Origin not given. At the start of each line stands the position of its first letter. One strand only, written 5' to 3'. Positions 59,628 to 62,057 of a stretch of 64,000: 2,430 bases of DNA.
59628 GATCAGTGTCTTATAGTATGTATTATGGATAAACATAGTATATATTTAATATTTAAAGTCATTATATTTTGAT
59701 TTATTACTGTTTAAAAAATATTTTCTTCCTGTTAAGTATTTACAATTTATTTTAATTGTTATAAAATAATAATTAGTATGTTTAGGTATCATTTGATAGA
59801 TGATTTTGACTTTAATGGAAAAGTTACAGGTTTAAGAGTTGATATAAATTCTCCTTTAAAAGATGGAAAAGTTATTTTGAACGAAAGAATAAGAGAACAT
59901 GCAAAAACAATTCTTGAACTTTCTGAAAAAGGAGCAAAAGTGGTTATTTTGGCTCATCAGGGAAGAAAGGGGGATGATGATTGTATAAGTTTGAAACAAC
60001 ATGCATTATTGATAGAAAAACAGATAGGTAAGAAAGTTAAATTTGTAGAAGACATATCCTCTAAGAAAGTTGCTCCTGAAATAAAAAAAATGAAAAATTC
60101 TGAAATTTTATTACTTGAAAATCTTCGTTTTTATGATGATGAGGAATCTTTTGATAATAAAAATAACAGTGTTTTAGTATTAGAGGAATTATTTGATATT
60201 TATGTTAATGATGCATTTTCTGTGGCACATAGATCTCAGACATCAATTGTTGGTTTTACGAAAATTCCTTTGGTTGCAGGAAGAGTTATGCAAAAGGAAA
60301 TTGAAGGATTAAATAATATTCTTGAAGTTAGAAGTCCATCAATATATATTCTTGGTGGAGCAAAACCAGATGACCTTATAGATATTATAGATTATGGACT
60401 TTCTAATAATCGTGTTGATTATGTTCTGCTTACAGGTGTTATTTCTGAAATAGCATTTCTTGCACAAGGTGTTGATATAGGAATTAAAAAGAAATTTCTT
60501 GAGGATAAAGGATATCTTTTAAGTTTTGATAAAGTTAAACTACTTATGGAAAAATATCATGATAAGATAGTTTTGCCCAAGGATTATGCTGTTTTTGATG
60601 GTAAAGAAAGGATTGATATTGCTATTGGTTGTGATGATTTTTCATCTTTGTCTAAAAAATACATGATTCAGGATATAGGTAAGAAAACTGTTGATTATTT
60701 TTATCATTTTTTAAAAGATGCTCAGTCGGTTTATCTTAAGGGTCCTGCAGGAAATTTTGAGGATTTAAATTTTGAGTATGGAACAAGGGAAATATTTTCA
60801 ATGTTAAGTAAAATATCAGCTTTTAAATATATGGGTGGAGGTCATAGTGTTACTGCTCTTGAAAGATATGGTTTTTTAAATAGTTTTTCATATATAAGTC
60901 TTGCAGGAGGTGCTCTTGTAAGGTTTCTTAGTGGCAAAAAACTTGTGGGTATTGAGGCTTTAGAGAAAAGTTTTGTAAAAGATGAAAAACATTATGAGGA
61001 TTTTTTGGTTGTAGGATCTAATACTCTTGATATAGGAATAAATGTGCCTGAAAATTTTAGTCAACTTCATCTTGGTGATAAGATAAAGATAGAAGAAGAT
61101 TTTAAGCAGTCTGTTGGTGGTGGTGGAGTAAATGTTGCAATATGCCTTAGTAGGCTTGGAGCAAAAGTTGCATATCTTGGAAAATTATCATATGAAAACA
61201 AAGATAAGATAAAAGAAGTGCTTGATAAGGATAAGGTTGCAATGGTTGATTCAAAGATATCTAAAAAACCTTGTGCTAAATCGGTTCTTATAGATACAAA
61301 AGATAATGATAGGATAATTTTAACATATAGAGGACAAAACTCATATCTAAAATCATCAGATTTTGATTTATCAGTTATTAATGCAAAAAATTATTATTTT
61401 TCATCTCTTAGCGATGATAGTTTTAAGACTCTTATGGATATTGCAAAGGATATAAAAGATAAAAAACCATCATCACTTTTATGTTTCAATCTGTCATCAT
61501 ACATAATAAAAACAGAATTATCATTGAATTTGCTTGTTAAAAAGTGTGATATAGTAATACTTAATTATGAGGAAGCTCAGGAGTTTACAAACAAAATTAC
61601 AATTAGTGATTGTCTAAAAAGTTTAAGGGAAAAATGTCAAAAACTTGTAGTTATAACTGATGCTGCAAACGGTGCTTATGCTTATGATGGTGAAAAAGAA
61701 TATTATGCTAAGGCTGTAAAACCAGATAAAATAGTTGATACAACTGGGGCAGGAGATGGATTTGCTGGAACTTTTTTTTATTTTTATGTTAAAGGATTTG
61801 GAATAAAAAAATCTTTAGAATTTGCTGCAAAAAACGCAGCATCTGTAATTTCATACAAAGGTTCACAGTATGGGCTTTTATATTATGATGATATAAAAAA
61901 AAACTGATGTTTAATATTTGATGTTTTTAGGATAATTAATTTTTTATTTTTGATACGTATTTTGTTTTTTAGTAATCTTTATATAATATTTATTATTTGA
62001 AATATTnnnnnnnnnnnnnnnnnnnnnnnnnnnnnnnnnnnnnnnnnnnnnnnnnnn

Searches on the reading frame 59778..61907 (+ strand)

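Call 78: search_protein_families(library=pfam, proteins=[window:59778-61907:+], max_evalue=0.001)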
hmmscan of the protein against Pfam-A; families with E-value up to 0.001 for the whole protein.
window:59778-61907:+ (709 aa): 2 families
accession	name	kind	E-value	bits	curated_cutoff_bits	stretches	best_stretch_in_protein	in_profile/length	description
PF00162.24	PGK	-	2.6e-101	339.8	27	1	7-387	1-379/379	Phosphoglycerate kinase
PF00294.29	PfkB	-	2.5e-47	162.1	25.8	1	411-698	6-297/302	pfkB family carbohydrate kinase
